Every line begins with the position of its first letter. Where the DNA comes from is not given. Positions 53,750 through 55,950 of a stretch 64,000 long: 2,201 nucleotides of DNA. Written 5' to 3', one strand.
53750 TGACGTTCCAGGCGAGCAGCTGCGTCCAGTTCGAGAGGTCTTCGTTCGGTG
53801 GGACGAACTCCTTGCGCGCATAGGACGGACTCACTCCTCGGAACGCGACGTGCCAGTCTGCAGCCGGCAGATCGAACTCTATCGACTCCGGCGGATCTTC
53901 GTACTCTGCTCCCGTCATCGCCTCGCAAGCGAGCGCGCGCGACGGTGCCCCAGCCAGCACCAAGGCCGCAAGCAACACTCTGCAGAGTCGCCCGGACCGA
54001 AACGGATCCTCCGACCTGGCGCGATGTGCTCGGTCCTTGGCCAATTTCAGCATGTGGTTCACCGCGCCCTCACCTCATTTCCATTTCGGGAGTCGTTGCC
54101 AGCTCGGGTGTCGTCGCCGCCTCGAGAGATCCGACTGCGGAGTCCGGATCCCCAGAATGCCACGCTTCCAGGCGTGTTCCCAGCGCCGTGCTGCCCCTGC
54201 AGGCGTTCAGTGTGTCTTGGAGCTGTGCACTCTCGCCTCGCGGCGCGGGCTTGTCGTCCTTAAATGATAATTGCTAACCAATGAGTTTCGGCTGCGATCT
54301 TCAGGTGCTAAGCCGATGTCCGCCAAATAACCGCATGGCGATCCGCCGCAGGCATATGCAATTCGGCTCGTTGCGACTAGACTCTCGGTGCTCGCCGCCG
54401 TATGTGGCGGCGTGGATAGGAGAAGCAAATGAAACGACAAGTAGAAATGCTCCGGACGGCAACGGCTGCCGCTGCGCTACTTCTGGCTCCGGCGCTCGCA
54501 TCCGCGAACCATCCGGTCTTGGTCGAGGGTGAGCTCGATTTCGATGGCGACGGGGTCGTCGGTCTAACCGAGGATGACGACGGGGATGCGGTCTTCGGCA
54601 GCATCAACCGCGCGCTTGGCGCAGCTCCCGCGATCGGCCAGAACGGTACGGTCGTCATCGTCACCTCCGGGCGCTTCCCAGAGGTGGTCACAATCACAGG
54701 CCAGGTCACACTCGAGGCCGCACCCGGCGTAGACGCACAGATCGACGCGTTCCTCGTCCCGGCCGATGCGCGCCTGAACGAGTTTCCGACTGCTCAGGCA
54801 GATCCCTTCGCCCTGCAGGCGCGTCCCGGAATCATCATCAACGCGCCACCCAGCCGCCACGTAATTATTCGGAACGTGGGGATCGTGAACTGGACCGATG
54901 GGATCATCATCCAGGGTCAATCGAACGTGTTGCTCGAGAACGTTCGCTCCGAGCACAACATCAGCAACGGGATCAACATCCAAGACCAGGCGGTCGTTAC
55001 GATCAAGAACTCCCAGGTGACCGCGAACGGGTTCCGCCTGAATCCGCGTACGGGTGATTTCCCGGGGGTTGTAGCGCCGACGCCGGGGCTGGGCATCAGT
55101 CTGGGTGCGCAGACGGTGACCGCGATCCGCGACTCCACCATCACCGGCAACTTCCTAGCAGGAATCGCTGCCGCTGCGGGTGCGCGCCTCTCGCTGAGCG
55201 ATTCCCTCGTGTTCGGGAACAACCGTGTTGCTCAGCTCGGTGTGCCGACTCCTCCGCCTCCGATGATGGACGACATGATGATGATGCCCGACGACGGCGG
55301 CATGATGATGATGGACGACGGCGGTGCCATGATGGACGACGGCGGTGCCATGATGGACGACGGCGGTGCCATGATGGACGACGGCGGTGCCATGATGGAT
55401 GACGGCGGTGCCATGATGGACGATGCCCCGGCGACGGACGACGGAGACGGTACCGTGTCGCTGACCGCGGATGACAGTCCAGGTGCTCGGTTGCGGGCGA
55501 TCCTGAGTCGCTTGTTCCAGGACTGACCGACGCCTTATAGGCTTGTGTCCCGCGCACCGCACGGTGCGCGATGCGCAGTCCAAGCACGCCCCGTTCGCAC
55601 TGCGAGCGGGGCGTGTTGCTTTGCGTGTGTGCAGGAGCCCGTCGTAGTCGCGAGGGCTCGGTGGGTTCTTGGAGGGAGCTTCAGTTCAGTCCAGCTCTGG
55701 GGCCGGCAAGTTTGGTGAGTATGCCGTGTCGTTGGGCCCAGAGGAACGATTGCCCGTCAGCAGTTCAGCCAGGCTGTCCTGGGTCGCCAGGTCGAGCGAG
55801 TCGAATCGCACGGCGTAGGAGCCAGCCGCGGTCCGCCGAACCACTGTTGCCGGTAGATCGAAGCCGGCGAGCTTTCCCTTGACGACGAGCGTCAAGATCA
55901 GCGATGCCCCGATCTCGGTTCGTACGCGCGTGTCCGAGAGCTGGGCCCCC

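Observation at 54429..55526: Secreted beta-helix protein ending in a perfect (DDGGAMM)x5 array: a likely metal-binding tail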

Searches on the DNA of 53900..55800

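Call 85: search_rna_families(source=window, start=53900, end=55800, threshold=evalue, max_evalue=1)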
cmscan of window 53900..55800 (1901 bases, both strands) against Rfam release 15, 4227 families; matches with E-value up to 1: 0.
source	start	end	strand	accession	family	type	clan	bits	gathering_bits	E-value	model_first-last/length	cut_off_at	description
